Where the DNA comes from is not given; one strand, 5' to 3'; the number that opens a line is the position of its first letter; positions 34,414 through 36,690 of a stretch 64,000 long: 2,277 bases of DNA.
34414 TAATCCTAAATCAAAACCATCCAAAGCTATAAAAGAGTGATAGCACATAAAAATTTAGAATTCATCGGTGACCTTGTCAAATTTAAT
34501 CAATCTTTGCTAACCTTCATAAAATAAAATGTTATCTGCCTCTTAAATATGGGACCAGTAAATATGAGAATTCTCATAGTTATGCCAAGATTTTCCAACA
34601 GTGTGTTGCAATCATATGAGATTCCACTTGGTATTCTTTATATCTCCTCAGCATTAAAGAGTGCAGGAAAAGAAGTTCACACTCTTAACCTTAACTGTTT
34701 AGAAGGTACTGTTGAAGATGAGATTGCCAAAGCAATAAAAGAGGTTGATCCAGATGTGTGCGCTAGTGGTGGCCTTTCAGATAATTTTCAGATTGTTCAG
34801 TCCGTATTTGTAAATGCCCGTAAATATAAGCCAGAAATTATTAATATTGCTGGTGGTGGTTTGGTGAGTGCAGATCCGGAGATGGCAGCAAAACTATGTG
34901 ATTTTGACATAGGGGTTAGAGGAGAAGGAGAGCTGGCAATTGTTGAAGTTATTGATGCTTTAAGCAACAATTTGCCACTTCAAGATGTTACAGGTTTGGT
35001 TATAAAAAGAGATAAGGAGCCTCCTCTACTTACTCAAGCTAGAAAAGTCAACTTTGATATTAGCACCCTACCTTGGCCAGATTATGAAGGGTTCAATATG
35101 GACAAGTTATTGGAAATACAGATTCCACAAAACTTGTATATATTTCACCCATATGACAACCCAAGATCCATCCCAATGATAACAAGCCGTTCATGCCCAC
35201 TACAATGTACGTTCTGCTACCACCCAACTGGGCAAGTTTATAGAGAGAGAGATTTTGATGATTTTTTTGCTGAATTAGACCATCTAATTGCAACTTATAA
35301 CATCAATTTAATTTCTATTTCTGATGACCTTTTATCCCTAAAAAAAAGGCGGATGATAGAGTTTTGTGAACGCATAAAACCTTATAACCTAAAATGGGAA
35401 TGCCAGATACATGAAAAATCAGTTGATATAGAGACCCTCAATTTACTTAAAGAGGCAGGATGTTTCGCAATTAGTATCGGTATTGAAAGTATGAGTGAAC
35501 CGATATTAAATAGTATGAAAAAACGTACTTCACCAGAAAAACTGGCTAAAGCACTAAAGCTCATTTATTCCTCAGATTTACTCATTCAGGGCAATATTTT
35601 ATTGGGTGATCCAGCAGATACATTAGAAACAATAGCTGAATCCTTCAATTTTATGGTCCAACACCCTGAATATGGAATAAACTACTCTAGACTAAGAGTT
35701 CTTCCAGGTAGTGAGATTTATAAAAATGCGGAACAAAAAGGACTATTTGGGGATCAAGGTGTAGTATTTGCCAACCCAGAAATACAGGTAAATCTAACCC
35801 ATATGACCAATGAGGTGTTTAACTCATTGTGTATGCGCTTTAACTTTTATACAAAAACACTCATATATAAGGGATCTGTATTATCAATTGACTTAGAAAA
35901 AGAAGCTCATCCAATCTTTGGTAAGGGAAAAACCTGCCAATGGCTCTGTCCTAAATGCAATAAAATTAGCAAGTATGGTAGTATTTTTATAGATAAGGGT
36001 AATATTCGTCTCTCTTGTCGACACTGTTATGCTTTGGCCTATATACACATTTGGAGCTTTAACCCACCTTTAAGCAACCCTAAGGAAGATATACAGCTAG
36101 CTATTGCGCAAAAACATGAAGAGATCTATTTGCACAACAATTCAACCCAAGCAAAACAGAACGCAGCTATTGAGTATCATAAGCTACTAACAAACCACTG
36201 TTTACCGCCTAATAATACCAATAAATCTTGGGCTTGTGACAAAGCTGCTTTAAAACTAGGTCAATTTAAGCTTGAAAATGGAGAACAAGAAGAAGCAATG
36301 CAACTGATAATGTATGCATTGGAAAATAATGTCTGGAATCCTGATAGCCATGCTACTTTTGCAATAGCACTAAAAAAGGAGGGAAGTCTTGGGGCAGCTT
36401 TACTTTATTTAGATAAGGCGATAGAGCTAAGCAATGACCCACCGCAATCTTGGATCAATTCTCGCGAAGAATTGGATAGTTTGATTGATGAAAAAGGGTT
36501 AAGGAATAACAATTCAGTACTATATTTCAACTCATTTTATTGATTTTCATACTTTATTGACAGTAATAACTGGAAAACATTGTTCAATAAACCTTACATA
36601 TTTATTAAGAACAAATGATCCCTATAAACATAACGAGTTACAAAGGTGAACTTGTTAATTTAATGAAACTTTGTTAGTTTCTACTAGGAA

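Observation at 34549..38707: Tandem, exactly equal-length paralogous B12-binding radical SAM enzymes with Zn-ribbon + TPR tails, each keeping its own promoter-like block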

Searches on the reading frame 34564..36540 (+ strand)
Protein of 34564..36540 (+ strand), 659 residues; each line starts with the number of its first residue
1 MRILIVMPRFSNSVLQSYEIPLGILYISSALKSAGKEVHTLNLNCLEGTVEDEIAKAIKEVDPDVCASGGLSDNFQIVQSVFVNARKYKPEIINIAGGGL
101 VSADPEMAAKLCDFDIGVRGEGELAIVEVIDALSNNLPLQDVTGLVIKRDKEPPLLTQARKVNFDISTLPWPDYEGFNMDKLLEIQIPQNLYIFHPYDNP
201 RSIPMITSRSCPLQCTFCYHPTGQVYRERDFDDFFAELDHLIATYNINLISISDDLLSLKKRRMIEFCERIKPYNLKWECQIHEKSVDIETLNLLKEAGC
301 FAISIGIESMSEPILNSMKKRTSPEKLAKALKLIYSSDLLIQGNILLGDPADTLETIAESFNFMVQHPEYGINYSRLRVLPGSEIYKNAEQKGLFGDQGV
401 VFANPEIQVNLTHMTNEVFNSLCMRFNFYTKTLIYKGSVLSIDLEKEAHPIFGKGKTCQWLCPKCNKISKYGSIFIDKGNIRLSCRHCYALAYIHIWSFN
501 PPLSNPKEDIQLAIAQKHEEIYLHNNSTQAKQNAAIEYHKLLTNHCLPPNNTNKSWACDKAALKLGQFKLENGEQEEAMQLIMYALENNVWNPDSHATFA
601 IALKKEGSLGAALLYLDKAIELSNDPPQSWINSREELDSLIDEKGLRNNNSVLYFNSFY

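Call 5: search_protein_families(library=pfam, proteins=[window:34564-36540:+], max_evalue=0.1)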
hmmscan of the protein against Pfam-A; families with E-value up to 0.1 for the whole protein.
window:34564-36540:+ (659 aa): 4 families
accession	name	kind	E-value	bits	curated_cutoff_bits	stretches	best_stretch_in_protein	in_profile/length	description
PF02310.24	B12-binding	-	6.8e-16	58.6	32.1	1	15-129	8-120/121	B12 binding domain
PF04055.27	Radical_SAM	-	7.4e-16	59.2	29.5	1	205-363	1-165/166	Radical SAM superfamily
PF13428.12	TPR_14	-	0.04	15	23.5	0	597-631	5-39/44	Tetratricopeptide repeat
PF19864.5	Radical_SAM_N2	-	0.089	12.7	29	0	89-135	85-127/151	Radical SAM proteins, N-terminal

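Call 6: search_protein_families(library=ncbifam, proteins=[window:34564-36540:+], max_evalue=0.1)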
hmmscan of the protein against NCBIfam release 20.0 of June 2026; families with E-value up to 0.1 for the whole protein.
window:34564-36540:+ (659 aa): 28 families (the best 25 are shown)
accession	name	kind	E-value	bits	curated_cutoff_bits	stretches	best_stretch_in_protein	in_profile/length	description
NF038361.1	rSAM_Sden_1168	equivalog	2.9e-36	125.2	575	1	21-436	85-521/560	Sden_1168 family B12-binding radical SAM P-methyltransferase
TIGR02026.1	BchE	equivalog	4.6e-35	121.4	481.35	1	2-400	1-398/497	magnesium-protoporphyrin IX monomethyl ester anaerobic oxidative cyclase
TIGR03471.1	HpnJ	equivalog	1.9e-33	116.1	577.6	1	85-409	91-408/472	hopanoid biosynthesis associated radical SAM protein HpnJ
TIGR04479.1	bcpD_PhpK_rSAM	subfamily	1.4e-32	112.7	600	1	22-366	73-408/504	PhpK family radical SAM P-methyltransferase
TIGR04072.2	rSAM_ladder_B12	equivalog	1e-29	103.5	360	2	203-398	181-381/443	lipid biosynthesis B12-binding/radical SAM protein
TIGR03975.1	rSAM_ocin_1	subfamily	4.7e-23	81.5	281.85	1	55-364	121-427/606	RiPP maturation radical SAM C-methyltransferase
TIGR04385.1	B12_rSAM_cofa1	equivalog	2.3e-22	79.8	450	1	21-366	20-363/438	B12 lower ligand biosynthesis radical SAM protein BzaD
NF050148.1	rSAM_ApyD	equivalog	2e-21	76.1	750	1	47-339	59-338/645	RiPP biosynthesis radical SAM protein ApyD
TIGR04367.1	HpnR_B12_rSAM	equivalog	1e-18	67.2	650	1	18-390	20-374/490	hopanoid C-3 methylase HpnR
TIGR04295.1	B12_rSAM_oligo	hypoth_equivalog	5.4e-18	64.9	400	1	93-351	103-347/422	TIGR04295 family B12-binding domain-containing radical SAM protein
TIGR04013.1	B12_SAM_MJ_1487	hypoth_equivalog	2e-17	63.1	251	2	55-234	36-185/382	TIGR04013 family B12-binding domain/radical SAM domain-containing protein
TIGR04014.1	B12_SAM_MJ_0865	equivalog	2.1e-14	53.2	360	2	207-365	165-334/434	methyl-coenzyme M reductase glutamine C-methyltransferase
NF033070.1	rSAM_AprD4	equivalog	6.5e-14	51.7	500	1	190-398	184-400/456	AprD4 family radical SAM diol-dehydratase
NF033712.0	B12_rSAM_KedN5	subfamily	3.5e-12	45.4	700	1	41-397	39-399/624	KedN5 family methylcobalamin-dependent radical SAM C-methyltransferase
TIGR04428.1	B12_rSAM_trp_MT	equivalog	6.5e-10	38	500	1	95-388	99-420/558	tryptophan 2-C-methyltransferase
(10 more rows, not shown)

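Call 12: find_homologous_proteins(query=window:34564-36540:+, max_evalue=1e-10)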
Query window:34564-36540:+ (659 aa): 366 proteins with E <= 1e-10 among 8000 candidates; the best 120 are listed.
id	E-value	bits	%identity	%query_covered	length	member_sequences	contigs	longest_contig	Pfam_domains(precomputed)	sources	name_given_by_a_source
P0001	0.0e+0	1521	100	100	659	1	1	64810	PF04055.28,PF02310.25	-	-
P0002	0.0e+0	1153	75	99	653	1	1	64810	PF04055.28,PF02310.25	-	-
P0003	1.8e-259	881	58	100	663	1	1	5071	PF04055.28,PF13181.13,PF02310.25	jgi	jgi:anaerobic magnesium-protoporphyrin IX monomethyl ester cyclase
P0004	1.3e-253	862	56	100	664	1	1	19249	PF04055.28,PF02310.25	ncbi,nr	ncbi:MAG: B12-binding domain-containing radical SAM protein [Magnetococcales bacterium]|nr:B12-bindi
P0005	1.3e-244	832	55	100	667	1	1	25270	PF04055.28,PF02310.25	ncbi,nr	ncbi:MAG: B12-binding domain-containing radical SAM protein [Magnetococcales bacterium]|nr:B12-bindi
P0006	6.9e-232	790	53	100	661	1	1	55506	PF04055.28,PF02310.25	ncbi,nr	ncbi:MAG: cobalamin-dependent protein [Magnetococcales bacterium]|nr:cobalamin-dependent protein [Ma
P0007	3.2e-216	738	51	100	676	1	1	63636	PF04055.28,PF02310.25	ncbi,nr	ncbi:MAG: B12-binding domain-containing radical SAM protein [Magnetococcales bacterium]|nr:B12-bindi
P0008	3.3e-169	583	61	64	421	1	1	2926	PF04055.28,PF02310.25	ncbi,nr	ncbi:MAG: cobalamin-dependent protein, partial [Magnetococcales bacterium]|nr:cobalamin-dependent pr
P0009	6.7e-168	578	47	83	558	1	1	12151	PF04055.28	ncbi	-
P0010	5.7e-139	483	39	93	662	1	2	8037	PF04055.28,PF02310.25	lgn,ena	-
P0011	1.6e-136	475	39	94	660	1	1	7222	PF04055.28,PF02310.25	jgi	-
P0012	7.8e-136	472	36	100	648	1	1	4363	PF04055.28,PF02310.25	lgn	-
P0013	1.0e-135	472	39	95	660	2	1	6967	PF04055.28,PF02310.25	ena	-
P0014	1.6e-135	471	39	98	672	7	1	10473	PF04055.28,PF02310.25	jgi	-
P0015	5.9e-135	470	56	57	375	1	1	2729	PF04055.28,PF02310.25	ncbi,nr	ncbi:MAG: cobalamin-dependent protein [Magnetococcales bacterium]|nr:cobalamin-dependent protein [Ma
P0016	1.2e-133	465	39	97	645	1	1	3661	PF04055.28,PF02310.25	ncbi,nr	ncbi:MAG TPA: radical SAM protein, partial [Rhodospirillales bacterium]|nr:radical SAM protein [Rhod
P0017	2.1e-133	464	39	100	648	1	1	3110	PF04055.28,PF02310.25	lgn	-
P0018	2.7e-133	464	36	100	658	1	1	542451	PF04055.28,PF02310.25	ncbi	-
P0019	5.3e-132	460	38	95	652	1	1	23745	PF04055.28,PF02310.25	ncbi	-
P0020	1.3e-131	459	38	98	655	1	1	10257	PF04055.28,PF02310.25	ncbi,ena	-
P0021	2.1e-131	458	37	95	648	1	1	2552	PF04055.28,PF02310.25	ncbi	-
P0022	7.4e-131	456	37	100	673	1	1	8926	PF04055.28,PF02310.25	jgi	jgi:anaerobic magnesium-protoporphyrin IX monomethyl ester cyclase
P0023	4.1e-130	454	38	95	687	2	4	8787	PF14559.13,PF04055.28,PF13428.13,PF02310.25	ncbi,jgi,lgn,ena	-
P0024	5.2e-130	453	38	94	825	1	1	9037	PF04055.28,PF02310.25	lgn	-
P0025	5.4e-130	453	37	99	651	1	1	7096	PF04055.28,PF02310.25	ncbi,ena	-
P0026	1.2e-129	452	39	95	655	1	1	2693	PF04055.28,PF02310.25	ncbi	-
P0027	1.7e-129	452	39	95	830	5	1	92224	PF04055.28,PF07719.24,PF02310.25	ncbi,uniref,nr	ncbi:radical SAM protein [Azospirillum sp. TSO35-2]|uniref:B12-binding domain-containing radical SAM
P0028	3.3e-129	451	38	94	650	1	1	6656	PF04055.28,PF02310.25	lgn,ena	-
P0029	6.4e-129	450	37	100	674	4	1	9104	PF04055.28,PF02310.25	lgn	-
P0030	1.2e-128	449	40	94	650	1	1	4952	PF04055.28,PF02310.25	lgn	-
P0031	1.3e-128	449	38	100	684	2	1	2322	PF04055.28,PF02310.25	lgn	-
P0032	2.3e-128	448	36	95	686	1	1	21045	PF04055.28,PF02310.25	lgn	-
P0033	6.7e-128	446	37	100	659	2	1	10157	PF04055.28,PF02310.25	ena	-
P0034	1.1e-127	446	36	100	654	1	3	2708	PF04055.28,PF02310.25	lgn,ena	-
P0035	5.5e-127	443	37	95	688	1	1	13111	PF04055.28,PF07719.24,PF02310.25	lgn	-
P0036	1.1e-126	442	39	94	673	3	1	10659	PF04055.28,PF02310.25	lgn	-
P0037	1.5e-126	442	37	97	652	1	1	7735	PF04055.28,PF02310.25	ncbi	-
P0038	3.5e-126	441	37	93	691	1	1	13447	PF04055.28,PF02310.25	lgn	-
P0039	3.8e-126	440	39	95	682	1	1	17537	PF04055.28,PF02310.25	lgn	-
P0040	4.0e-126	440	37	100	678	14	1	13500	PF04055.28,PF02310.25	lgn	-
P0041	4.3e-126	440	38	100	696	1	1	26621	PF04055.28,PF02310.25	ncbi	-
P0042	4.3e-126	440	38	95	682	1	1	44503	PF04055.28,PF02310.25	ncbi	-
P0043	5.5e-126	440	38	95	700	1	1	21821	PF04055.28,PF00515.35,PF13428.13,PF07719.24,PF02310.25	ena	-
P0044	5.7e-126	440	38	95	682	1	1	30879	PF04055.28,PF02310.25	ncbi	-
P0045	6.0e-126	440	39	95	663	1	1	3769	PF04055.28,PF02310.25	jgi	jgi:radical SAM superfamily enzyme YgiQ (UPF0313 family)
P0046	6.2e-126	440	38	95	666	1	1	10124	PF04055.28,PF02310.25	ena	-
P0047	1.1e-125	439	37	95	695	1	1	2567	PF04055.28,PF02310.25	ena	-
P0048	1.2e-125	439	38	95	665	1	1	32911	PF04055.28,PF02310.25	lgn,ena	-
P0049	2.1e-125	438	38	95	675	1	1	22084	PF04055.28,PF02310.25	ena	-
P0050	2.1e-125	438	37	100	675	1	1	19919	PF04055.28,PF02310.25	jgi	-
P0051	2.9e-125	438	36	100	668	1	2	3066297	PF04055.28,PF02310.25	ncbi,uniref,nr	ncbi:B12-binding domain-containing radical SAM protein [Varunaivibrio sulfuroxidans]|uniref:Radical 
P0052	1.3e-124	435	38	100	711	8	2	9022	PF04055.28,PF02310.25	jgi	jgi:radical SAM superfamily enzyme YgiQ (UPF0313 family)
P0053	1.5e-124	435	36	100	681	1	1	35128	PF04055.28,PF02310.25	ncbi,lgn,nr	ncbi:MAG: radical SAM protein [Sulfuritalea sp.]|nr:radical SAM protein [Sulfuritalea sp.]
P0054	2.7e-124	434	37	99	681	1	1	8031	PF04055.28,PF02310.25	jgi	jgi:radical SAM superfamily enzyme YgiQ (UPF0313 family)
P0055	2.7e-124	434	37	94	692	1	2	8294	PF04055.28,PF02310.25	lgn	-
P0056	3.6e-124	434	38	95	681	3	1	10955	PF04055.28,PF02310.25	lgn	-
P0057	4.0e-124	434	38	95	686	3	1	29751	PF04055.28,PF02310.25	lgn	-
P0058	7.8e-124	433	39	94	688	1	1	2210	PF04055.28,PF02310.25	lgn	-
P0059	1.1e-123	432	37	95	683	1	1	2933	PF04055.28,PF02310.25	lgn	-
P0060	1.3e-123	432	38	94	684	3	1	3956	PF04055.28,PF02310.25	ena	-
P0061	1.4e-123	432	37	100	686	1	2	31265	PF14559.13,PF04055.28,PF13428.13,PF07719.24,PF02310.25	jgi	jgi:anaerobic magnesium-protoporphyrin IX monomethyl ester cyclase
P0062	1.6e-123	432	37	95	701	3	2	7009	PF04055.28,PF02310.25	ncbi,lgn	-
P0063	2.7e-123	431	38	95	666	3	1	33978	PF04055.28,PF02310.25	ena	-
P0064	3.3e-123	431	37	95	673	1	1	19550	PF04055.28,PF02310.25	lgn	-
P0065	3.6e-123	431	38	94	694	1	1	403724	PF04055.28,PF02310.25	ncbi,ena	-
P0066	5.9e-123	430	38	95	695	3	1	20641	PF04055.28,PF02310.25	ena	-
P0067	6.3e-123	430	37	100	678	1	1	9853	PF04055.28,PF02310.25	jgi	jgi:anaerobic magnesium-protoporphyrin IX monomethyl ester cyclase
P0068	1.1e-122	429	36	100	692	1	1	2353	PF04055.28,PF02310.25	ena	-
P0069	1.6e-122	429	37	95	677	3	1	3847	PF04055.28,PF02310.25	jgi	-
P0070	2.2e-122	428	36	100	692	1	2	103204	PF04055.28,PF02310.25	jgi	jgi:anaerobic magnesium-protoporphyrin IX monomethyl ester cyclase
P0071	2.6e-122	428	37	95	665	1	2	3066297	PF04055.28,PF02310.25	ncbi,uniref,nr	ncbi:B12-binding domain-containing radical SAM protein [Varunaivibrio sulfuroxidans]|uniref:Radical 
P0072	3.2e-122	427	38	95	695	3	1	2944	PF04055.28,PF02310.25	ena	-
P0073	5.3e-122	427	36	94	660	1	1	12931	PF04055.28,PF02310.25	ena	-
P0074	7.3e-122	426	37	95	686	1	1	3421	PF04055.28,PF02310.25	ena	-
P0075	1.2e-121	426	36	100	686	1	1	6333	PF04055.28,PF02310.25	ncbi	-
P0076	1.3e-121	426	36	100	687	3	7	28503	PF04055.28,PF02310.25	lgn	-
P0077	1.5e-121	425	36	100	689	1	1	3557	PF04055.28,PF02310.25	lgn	-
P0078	1.5e-121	425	38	95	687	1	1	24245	PF04055.28,PF13428.13,PF02310.25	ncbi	-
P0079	1.8e-121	425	37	95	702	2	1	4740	PF04055.28,PF02310.25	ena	-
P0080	1.0e-120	423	37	95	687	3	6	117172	PF04055.28,PF02310.25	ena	-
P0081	1.3e-120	422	38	94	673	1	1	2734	PF04055.28,PF02310.25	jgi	jgi:radical SAM superfamily enzyme YgiQ (UPF0313 family)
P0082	2.0e-120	422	38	95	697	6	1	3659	PF04055.28,PF02310.25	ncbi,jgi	jgi:anaerobic magnesium-protoporphyrin IX monomethyl ester cyclase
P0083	2.1e-120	421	37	95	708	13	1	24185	PF04055.28,PF02310.25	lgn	-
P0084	7.8e-120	420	42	74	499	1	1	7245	PF04055.28,PF02310.25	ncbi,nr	ncbi:MAG: B12-binding domain-containing radical SAM protein, partial [Sulfuricellaceae bacterium]|nr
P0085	9.7e-120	419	41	74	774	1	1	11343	PF04055.28,PF02310.25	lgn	-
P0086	2.2e-119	418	35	99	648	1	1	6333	PF04055.28,PF02310.25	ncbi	-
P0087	3.5e-119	417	38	94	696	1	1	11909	PF04055.28,PF02310.25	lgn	-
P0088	4.2e-119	417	37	90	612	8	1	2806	PF04055.28,PF02310.25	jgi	jgi:radical SAM superfamily enzyme YgiQ (UPF0313 family)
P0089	5.0e-119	417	37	95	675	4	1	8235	PF04055.28,PF02310.25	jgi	jgi:radical SAM superfamily enzyme YgiQ (UPF0313 family)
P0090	1.0e-118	416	35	100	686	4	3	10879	PF04055.28,PF02310.25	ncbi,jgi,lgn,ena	jgi:radical SAM superfamily enzyme YgiQ (UPF0313 family)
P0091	1.9e-118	415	36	100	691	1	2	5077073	PF04055.28,PF02310.25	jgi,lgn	jgi:anaerobic magnesium-protoporphyrin IX monomethyl ester cyclase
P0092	3.7e-118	414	36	95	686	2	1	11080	PF04055.28,PF02310.25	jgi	-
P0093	5.4e-118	414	35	95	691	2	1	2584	PF04055.28,PF02310.25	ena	-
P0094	5.9e-118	413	37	95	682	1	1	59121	PF04055.28,PF02310.25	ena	-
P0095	1.4e-117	412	36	100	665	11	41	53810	PF04055.28,PF02310.25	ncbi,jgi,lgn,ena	ncbi:MAG TPA: cobalamin-dependent protein [Bryobacteraceae bacterium]|jgi:radical SAM superfamily en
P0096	2.0e-117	412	35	100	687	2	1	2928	PF04055.28,PF02310.25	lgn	-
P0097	2.7e-117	411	36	94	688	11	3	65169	PF04055.28,PF02310.25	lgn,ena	-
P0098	3.2e-117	411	35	94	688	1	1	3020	PF04055.28,PF02310.25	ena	-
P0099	5.8e-117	410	36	97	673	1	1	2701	PF04055.28,PF02310.25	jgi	jgi:radical SAM superfamily enzyme YgiQ (UPF0313 family)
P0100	1.4e-116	409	36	96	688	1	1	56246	PF04055.28,PF02310.25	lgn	-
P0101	3.7e-116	407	36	94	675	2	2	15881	PF04055.28,PF02310.25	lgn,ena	-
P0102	7.5e-116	406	35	97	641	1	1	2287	PF04055.28,PF02310.25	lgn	-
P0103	8.4e-116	406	36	94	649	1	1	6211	PF04055.28,PF02310.25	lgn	-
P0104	4.0e-115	404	35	100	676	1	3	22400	PF04055.28,PF02310.25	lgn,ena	-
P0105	5.6e-115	404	41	74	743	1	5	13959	PF04055.28,PF02310.25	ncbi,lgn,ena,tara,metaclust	tara:strand:- start:1391 stop:3622 length:2232 start_codon:yes stop_codon:yes gene_type:complete|met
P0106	6.0e-114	400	40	74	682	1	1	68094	PF04055.28,PF02310.25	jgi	jgi:anaerobic magnesium-protoporphyrin IX monomethyl ester cyclase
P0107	7.6e-114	400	40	74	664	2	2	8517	PF04055.28,PF02310.25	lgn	-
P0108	1.4e-113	399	35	94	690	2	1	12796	PF14559.13,PF04055.28,PF02310.25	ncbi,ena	-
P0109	2.2e-113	398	39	74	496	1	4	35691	PF04055.28,PF02310.25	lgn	-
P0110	2.3e-113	398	36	100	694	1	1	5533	PF04055.28,PF02310.25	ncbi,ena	-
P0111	3.5e-113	398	34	95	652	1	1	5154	PF04055.28,PF02310.25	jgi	jgi:radical SAM superfamily enzyme YgiQ (UPF0313 family)/transposase-like protein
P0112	7.1e-113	397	42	74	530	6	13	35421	PF04055.28,PF02310.25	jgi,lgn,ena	-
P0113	8.6e-112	393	36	93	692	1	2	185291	PF04055.28,PF13428.13,PF02310.25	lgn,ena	-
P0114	9.2e-112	393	35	97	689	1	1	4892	PF04055.28,PF02310.25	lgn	-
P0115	1.0e-110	390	35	95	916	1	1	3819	PF04055.28,PF02310.25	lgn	-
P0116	1.1e-110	389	34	97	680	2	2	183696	PF04055.28,PF02310.25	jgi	-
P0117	1.2e-110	389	35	100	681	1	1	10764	PF04055.28,PF02310.25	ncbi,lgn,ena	-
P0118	3.8e-109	384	41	74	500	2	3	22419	PF04055.28,PF02310.25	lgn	-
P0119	6.4e-109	384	44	63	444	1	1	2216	PF04055.28,PF02310.25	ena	-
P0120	9.5e-109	383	35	97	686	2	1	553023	PF04055.28,PF13432.13,PF02310.25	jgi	jgi:radical SAM superfamily enzyme YgiQ (UPF0313 family)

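Call 14: find_encoding_contigs(protein=P0051, flank=10000, max_places=2)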
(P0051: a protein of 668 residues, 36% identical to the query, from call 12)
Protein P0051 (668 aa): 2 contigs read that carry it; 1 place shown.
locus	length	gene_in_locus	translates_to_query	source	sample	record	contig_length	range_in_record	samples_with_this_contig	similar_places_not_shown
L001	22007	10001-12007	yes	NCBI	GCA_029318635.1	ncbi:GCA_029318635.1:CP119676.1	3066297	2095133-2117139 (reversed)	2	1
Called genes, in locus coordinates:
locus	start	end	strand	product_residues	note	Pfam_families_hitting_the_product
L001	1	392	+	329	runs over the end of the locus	PF00106:adh_short, PF01073:3Beta_HSD, PF01370:Epimerase, PF02719:Polysacc_synt_2, PF04321:RmlD_sub_bind, PF05368:NmrA (weak), PF13460:NAD_binding_10, PF16363:GDP_Man_Dehyd, +1 more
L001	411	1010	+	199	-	PF13580:SIS_2, PF01380:SIS (weak)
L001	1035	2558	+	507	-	PF01467:CTP_transf_like, PF00294:PfkB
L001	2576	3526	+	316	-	PF00676:E1_dh, PF02775:TPP_enzyme_C (faint)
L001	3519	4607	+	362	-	PF02779:Transket_pyr, PF02780:Transketolase_C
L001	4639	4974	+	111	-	-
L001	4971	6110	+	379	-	PF04055:Radical_SAM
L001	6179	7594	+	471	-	PF13524:Glyco_trans_1_2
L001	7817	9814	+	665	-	PF02310:B12-binding, PF04055:Radical_SAM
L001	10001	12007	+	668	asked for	PF02310:B12-binding, PF04055:Radical_SAM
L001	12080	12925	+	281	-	-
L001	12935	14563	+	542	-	PF00685:Sulfotransfer_1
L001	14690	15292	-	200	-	PF01583:APS_kinase, PF08433:KTI12 (weak), PF13671:AAA_33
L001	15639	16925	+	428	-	PF03721:UDPG_MGDP_dh_N, PF00984:UDPG_MGDP_dh, PF03720:UDPG_MGDP_dh_C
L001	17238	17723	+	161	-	PF01206:TusA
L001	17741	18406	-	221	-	PF09722:Xre_MbcA_ParS_C (weak)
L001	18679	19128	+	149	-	PF00011:HSP20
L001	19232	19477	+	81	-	PF06620:DUF1150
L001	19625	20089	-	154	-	PF00359:PTS_EIIA_2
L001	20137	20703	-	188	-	PF02482:Ribosomal_S30AE, PF16321:Ribosom_S30AE_C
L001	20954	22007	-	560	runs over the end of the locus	PF00309:Sigma54_AID, PF04963:Sigma54_CBD, PF04552:Sigma54_DBD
